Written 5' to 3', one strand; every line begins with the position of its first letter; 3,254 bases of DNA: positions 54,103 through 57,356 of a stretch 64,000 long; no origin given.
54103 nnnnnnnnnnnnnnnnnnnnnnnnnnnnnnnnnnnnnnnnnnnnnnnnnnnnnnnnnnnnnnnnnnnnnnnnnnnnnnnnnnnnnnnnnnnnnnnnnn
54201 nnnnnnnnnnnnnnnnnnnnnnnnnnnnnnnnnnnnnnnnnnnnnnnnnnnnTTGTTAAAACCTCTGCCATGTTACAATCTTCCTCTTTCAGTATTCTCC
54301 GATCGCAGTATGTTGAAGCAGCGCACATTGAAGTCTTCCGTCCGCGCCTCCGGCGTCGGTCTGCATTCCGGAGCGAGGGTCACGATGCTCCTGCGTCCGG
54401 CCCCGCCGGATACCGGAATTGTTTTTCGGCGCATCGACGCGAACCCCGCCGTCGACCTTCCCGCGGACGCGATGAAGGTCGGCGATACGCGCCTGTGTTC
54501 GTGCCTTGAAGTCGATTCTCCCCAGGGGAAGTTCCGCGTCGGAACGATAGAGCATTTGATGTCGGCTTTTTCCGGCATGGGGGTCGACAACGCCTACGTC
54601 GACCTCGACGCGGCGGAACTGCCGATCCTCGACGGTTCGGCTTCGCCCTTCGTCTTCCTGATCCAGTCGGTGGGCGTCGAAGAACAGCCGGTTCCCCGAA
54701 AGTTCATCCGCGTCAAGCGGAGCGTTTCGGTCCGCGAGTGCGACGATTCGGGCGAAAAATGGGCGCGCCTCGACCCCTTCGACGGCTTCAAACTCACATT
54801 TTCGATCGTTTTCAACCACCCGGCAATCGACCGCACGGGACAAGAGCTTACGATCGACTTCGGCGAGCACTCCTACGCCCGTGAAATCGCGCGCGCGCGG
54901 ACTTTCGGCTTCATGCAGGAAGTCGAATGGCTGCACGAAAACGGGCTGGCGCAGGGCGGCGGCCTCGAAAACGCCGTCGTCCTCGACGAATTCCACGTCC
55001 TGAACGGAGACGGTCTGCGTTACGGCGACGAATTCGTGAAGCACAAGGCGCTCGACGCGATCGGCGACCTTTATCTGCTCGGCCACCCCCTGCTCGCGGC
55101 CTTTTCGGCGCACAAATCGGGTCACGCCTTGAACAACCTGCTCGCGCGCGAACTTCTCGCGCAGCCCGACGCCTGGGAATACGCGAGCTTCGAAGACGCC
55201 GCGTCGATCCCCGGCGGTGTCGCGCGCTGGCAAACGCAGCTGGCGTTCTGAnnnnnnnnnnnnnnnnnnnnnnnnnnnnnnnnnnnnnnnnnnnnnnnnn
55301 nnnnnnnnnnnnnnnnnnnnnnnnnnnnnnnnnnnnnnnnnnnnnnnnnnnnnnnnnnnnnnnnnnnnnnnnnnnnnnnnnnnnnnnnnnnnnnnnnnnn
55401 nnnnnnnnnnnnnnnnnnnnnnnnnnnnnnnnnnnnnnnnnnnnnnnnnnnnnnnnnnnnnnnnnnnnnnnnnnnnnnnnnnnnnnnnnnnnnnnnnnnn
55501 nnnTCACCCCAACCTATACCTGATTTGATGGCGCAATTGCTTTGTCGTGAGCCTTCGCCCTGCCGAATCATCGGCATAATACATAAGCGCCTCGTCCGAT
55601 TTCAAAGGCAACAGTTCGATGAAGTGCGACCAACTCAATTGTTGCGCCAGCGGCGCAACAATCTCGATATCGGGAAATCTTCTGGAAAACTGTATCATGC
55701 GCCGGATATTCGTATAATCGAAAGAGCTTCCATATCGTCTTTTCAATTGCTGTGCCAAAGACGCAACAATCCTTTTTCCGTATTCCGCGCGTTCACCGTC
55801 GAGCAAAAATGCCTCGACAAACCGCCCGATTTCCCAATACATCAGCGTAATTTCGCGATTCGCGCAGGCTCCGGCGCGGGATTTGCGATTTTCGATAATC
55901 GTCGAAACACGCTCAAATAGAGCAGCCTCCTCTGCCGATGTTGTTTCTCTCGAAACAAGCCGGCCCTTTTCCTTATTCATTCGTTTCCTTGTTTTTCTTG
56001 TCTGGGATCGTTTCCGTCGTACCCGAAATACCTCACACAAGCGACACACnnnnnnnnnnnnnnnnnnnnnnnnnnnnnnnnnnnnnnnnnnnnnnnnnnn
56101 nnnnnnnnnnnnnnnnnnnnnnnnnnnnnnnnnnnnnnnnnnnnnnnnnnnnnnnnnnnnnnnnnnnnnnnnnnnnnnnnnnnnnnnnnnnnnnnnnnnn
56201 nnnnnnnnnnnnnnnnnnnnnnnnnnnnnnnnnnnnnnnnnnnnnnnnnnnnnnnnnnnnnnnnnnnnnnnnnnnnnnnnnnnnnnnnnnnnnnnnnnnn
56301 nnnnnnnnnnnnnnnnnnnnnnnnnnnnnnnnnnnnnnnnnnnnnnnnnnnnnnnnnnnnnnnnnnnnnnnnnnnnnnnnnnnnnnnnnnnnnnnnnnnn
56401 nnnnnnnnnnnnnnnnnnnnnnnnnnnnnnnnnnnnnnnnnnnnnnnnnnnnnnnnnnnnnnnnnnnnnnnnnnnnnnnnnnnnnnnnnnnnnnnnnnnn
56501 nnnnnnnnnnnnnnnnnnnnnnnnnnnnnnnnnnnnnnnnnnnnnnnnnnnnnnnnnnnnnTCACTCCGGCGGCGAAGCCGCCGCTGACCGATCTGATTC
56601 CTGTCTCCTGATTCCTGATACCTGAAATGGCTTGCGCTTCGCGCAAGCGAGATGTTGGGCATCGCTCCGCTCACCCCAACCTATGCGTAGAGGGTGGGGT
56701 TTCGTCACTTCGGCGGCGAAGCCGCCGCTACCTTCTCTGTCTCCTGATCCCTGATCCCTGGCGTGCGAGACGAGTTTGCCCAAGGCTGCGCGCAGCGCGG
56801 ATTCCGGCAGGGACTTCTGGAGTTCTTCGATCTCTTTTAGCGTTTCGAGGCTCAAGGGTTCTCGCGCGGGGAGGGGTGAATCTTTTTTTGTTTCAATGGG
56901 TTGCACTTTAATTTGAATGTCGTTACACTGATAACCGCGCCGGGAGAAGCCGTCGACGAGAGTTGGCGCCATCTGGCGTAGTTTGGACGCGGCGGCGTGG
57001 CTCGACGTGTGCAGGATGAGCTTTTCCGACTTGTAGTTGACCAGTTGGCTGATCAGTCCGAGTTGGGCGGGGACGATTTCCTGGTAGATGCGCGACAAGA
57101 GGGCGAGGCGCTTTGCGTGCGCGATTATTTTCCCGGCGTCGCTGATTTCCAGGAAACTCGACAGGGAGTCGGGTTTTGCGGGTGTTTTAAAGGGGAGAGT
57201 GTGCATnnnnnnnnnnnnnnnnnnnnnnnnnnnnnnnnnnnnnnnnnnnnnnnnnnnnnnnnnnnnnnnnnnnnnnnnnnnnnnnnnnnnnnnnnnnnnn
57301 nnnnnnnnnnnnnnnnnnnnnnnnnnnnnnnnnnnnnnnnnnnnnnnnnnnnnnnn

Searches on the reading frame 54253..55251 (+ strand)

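Call 93: search_protein_families(library=pfam, proteins=[window:54253-55251:+], max_evalue=0.00001)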
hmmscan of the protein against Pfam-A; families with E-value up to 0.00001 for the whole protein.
window:54253-55251:+ (332 aa): 1 family
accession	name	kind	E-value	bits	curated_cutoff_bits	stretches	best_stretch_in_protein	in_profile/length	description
PF03331.19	LpxC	-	5.9e-103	344.5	27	1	23-302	1-267/268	UDP-3-O-acyl N-acetylglycosamine deacetylase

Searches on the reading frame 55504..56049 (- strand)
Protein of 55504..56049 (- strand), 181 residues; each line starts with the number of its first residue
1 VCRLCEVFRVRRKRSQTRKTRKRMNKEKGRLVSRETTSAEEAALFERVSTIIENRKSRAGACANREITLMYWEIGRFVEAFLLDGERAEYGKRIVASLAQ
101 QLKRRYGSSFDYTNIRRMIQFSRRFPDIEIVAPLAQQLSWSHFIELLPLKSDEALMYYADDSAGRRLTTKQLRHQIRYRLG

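Call 93: search_protein_families(library=pfam, proteins=[window:55504-56049:-], max_evalue=0.00001)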
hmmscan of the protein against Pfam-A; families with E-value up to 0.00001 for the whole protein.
window:55504-56049:- (181 aa): 1 family
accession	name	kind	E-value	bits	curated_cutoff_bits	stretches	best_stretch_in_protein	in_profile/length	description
PF17761.7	DUF1016_N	-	2.8e-34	118.6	32.8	1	48-178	2-132/137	DUF1016 N-terminal domain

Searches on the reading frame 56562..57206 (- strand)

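Call 93: search_protein_families(library=pfam, proteins=[window:56562-57206:-], max_evalue=0.00001)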
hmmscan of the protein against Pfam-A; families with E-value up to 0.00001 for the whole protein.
window:56562-57206:- (214 aa): 1 family
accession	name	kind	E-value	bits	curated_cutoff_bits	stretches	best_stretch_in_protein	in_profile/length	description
PF05258.17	DciA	-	3.5e-09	37.2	24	1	23-98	11-88/89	Dna[CI] antecedent, DciA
